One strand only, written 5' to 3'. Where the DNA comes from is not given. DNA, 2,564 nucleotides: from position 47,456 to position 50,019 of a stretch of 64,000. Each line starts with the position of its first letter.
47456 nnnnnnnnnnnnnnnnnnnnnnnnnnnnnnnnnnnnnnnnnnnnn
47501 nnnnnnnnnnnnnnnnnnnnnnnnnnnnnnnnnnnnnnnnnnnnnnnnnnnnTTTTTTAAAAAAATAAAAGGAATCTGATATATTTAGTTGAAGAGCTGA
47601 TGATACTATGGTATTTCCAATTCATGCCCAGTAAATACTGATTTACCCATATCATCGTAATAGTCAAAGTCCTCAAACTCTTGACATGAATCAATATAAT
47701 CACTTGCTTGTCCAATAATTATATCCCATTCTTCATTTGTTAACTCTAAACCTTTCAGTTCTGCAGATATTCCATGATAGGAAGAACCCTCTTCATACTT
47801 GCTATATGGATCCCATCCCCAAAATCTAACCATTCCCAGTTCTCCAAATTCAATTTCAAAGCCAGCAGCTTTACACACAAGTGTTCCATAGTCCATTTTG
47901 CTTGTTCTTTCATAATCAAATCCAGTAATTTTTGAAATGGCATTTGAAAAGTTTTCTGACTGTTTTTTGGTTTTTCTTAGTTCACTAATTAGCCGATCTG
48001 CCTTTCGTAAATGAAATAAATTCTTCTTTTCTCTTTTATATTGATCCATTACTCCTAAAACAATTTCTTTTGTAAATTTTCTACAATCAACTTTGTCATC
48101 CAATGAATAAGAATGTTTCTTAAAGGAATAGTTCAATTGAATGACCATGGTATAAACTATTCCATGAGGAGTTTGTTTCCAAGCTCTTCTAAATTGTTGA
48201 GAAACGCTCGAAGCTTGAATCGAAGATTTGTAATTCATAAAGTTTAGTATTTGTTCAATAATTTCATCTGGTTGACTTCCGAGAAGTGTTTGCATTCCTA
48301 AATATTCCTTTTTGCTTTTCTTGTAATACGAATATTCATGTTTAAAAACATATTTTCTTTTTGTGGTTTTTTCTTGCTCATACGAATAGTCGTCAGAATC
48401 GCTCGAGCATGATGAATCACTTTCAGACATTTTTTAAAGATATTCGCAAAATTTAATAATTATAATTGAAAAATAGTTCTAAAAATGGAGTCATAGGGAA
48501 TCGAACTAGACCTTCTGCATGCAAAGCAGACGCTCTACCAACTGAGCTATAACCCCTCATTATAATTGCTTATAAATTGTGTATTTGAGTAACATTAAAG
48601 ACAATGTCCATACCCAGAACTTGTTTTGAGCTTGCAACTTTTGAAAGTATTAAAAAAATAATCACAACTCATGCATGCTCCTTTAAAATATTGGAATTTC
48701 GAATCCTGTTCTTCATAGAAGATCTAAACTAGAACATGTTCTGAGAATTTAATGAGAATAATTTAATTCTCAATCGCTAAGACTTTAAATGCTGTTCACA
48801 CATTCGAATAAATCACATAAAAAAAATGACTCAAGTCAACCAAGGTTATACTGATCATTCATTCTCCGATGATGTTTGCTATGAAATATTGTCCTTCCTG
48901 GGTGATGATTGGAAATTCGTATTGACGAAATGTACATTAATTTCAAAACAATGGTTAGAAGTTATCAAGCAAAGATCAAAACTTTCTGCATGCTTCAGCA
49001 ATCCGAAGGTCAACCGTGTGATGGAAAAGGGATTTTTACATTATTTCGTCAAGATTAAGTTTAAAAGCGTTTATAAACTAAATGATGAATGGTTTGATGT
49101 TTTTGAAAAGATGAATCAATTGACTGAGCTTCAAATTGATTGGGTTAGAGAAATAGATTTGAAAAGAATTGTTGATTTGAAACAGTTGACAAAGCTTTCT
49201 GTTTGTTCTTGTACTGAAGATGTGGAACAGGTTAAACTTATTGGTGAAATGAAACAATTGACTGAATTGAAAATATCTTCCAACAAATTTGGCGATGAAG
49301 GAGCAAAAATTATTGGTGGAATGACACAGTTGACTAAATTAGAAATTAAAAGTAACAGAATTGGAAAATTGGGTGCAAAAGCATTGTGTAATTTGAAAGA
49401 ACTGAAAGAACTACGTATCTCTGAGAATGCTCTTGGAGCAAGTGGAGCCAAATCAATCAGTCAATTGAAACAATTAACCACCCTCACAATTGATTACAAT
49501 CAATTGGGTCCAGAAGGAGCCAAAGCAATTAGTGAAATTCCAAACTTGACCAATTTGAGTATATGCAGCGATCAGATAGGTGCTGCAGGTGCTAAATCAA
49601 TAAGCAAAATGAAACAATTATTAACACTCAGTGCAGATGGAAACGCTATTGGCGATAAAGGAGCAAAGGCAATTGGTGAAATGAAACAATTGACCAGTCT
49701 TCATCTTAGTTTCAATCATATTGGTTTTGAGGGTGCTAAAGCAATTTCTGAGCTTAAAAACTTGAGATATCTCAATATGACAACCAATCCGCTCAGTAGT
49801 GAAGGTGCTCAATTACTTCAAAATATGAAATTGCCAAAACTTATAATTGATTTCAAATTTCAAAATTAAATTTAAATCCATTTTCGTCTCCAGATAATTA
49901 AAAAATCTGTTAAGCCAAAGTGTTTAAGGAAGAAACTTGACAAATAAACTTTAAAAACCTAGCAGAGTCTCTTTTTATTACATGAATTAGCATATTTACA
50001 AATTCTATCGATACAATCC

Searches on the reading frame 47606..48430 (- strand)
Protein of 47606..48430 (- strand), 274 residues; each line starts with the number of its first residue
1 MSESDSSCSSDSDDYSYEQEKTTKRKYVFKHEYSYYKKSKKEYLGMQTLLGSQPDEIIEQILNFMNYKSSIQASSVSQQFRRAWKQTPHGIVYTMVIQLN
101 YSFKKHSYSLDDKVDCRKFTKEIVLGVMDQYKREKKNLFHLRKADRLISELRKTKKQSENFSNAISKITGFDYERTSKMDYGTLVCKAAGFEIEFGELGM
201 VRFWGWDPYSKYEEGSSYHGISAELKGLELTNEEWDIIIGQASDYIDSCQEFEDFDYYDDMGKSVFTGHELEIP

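Call 23: search_protein_families(library=pfam, proteins=[window:47606-48430:-], max_evalue=0.1)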
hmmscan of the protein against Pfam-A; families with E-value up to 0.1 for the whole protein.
window:47606-48430:- (274 aa): 5 families
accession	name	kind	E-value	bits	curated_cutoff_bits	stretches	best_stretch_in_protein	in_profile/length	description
PF00646.38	F-box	-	9.7e-07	28.9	20.5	1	54-86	5-37/43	F-box domain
PF15966.10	F-box_4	-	0.0087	16.4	32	0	49-82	4-37/116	F-box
PF24515.1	ARM_KNTC1_3rd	-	0.016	15.2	26.4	1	135-175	166-206/212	KNTC1 third ARM-repeats domain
PF12937.12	F-box-like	-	0.038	14.2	24.3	1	54-83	5-34/47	F-box-like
PF00580.27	UvrD-helicase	-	0.06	13.5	23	1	69-165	63-159/271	UvrD/REP helicase N-terminal domain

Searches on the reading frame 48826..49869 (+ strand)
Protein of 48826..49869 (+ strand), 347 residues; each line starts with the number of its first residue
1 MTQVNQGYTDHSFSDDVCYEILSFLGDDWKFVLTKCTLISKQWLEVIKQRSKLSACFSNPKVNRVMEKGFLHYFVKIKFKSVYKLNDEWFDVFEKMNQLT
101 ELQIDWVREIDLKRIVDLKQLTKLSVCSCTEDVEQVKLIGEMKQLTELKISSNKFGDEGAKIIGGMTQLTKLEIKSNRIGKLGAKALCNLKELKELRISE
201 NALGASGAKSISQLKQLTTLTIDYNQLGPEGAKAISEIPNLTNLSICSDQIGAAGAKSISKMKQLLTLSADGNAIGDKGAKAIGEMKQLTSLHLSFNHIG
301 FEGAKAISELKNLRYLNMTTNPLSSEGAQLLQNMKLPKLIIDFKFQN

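Call 23: search_protein_families(library=pfam, proteins=[window:48826-49869:+], max_evalue=0.1)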
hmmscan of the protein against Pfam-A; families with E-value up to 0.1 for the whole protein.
window:48826-49869:+ (347 aa): 10 families
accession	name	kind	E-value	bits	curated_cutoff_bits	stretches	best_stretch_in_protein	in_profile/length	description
PF13516.12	LRR_6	-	1.7e-30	103.1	23.4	4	289-308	5-24/24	Leucine Rich repeat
PF13855.12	LRR_8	-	1.7e-23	82.6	27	3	168-227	2-61/61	Leucine rich repeat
PF12799.13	LRR_4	-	4.9e-15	55.7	27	4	287-324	1-37/44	Leucine Rich repeats (2 copies)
PF23598.1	LRR_14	-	1.9e-14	53.6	40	2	113-270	87-246/353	Leucine-rich repeat region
PF00560.39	LRR_1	-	5.6e-12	43.8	20.6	0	312-334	1-23/23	Leucine Rich Repeat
PF20919.3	DHU1_N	-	1.7e-07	31.3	26.7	0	132-198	133-201/370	DWD hypersensitive to UV-B 1, N-terminal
PF25013.1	LRR_Zer-1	-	0.00036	21.1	27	1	92-154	3-65/137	Zer-1-like, Leucine-rich repeats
PF23211.1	LRR_LRWD1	-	0.00054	20.2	28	0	172-247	26-94/190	Leucine-rich repeat and WD repeat-containing protein 1, LRR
PF01827.32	FTH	-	0.013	15.8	22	0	97-160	42-106/141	FTH domain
PF23952.1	LRR_EndoS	-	0.026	15.2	27.9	1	102-201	28-116/116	Endo-beta-N-acetylglucosaminidase EndoS LRR domain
